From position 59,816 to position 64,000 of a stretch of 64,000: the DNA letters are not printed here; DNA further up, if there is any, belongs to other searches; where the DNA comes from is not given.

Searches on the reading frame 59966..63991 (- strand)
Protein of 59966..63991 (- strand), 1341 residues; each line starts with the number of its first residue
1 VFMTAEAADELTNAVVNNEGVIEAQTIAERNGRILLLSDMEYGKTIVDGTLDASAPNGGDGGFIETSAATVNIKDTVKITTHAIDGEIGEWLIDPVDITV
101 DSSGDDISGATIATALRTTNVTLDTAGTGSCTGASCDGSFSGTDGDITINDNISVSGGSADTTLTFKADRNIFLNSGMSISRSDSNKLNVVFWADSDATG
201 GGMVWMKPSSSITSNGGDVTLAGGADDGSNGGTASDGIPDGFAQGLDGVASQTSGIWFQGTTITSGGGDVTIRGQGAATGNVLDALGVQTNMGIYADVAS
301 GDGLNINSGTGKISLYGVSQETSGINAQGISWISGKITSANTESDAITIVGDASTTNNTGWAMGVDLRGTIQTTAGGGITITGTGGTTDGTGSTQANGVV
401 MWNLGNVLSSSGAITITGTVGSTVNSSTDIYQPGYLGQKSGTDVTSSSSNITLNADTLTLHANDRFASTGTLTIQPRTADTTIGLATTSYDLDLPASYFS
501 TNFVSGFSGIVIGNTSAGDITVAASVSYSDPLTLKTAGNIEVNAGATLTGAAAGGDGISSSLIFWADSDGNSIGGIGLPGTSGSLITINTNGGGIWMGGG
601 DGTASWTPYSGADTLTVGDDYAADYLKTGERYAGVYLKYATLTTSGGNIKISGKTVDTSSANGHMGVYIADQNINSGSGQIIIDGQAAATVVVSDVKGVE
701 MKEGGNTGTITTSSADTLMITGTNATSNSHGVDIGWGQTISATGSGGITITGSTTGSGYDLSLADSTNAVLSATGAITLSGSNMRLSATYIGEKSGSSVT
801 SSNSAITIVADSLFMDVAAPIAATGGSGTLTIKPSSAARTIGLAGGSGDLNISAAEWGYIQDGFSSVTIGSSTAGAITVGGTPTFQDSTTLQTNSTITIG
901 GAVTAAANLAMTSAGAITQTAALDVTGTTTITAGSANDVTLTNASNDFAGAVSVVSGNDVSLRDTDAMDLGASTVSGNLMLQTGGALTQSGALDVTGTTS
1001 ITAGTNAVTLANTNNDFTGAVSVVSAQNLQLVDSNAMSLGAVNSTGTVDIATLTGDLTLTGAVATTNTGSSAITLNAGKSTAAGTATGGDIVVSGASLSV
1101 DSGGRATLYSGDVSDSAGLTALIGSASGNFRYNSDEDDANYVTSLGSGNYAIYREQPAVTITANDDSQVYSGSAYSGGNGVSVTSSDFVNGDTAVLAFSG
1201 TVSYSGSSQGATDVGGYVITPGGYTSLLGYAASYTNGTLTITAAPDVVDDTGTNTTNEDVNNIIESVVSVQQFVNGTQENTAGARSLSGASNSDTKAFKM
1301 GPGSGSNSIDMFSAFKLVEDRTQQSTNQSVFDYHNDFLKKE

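Call 66: find_homologous_proteins(query=window:59966-63991:-, max_evalue=1e-50)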
Query window:59966-63991:- (1341 aa): 116 proteins with E <= 1e-50 among 8000 candidates.
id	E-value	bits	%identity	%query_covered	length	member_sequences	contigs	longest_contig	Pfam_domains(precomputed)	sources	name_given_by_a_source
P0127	0.0e+0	2735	100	100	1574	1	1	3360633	PF18886.7,PF05860.20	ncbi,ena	-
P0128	1.5e-239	816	46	99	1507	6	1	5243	PF18886.7,PF05860.20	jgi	-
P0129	8.8e-227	774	52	40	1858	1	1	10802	PF05860.20,PF18676.7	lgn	-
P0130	1.3e-223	764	40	79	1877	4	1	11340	PF18886.7,PF13018.12,PF05860.20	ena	-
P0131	1.6e-218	747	46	43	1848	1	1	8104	-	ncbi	ncbi:MAG: S-layer family protein, partial [Rhodocyclaceae bacterium]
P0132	3.4e-212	726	67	29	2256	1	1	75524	PF18886.7,PF00059.28,PF05860.20,PF18657.7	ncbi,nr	ncbi:MAG: filamentous hemagglutinin N-terminal domain-containing protein, partial [Deltaproteobacter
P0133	1.1e-205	704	61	21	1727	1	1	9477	PF18886.7,PF05860.20,PF18676.7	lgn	-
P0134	1.1e-201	691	47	61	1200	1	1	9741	PF18886.7,PF05860.20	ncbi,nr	ncbi:MAG: filamentous hemagglutinin N-terminal domain-containing protein [Thermodesulfobacteriota ba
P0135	6.4e-198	678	42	51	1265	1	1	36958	PF05860.20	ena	-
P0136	3.9e-185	636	38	40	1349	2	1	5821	PF18886.7,PF05860.20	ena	-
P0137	1.4e-183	631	58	33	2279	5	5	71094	PF18886.7,PF05860.20,PF18657.7,PF18676.7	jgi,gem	-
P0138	1.9e-183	630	60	21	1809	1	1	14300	PF18886.7,PF13018.12,PF05860.20,PF18676.7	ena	-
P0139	3.5e-183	630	42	55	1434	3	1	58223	PF18886.7,PF05860.20,PF18657.7,PF18676.7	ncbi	-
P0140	2.3e-174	600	39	57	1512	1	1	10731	PF18886.7,PF13018.12,PF05860.20,PF18676.7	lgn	-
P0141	4.4e-171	590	47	39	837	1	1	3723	-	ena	-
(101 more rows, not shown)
